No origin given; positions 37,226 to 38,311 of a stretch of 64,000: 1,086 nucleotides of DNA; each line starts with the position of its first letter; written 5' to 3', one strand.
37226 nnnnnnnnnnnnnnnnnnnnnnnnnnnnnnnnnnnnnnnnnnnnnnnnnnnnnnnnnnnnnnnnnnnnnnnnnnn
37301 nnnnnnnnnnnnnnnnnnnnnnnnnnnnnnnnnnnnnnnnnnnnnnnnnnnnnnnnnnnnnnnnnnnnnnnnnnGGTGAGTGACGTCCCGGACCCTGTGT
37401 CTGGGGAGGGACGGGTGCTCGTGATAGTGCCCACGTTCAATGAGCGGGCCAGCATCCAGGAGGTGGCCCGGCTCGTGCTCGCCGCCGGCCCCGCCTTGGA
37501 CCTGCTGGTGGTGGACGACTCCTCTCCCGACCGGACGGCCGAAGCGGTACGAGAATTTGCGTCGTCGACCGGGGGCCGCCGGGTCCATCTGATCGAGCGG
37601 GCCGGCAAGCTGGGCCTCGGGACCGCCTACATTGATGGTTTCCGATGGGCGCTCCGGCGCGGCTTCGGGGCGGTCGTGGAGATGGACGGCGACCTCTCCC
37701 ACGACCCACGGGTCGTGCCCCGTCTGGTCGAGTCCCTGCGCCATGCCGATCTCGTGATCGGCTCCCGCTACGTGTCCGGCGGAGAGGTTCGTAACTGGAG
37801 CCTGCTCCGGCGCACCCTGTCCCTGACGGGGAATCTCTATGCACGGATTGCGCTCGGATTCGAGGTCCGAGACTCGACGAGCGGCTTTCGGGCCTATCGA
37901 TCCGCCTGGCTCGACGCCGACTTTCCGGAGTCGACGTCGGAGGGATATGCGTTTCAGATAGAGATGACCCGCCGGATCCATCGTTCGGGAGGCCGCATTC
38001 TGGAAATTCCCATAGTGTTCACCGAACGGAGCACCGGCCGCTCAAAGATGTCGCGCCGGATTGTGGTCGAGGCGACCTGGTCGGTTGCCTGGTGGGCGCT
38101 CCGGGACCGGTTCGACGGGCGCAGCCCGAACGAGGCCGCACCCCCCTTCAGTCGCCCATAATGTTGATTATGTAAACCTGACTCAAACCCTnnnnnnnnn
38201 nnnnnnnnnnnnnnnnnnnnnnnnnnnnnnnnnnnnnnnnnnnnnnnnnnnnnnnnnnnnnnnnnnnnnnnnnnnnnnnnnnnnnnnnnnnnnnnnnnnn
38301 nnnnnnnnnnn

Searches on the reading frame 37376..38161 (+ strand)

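Call 40: search_protein_families(library=pfam, proteins=[window:37376-38161:+], max_evalue=0.001)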
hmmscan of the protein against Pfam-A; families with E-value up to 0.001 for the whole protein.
window:37376-38161:+ (261 aa): 2 families
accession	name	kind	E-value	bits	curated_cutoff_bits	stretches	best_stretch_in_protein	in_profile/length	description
PF00535.33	Glycos_transf_2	-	3.5e-27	95.8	23.3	1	16-180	2-165/168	Glycosyl transferase family 2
PF13641.12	Glyco_tranf_2_3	-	2.5e-05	24.8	27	1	14-221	3-214/230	Glycosyltransferase like family 2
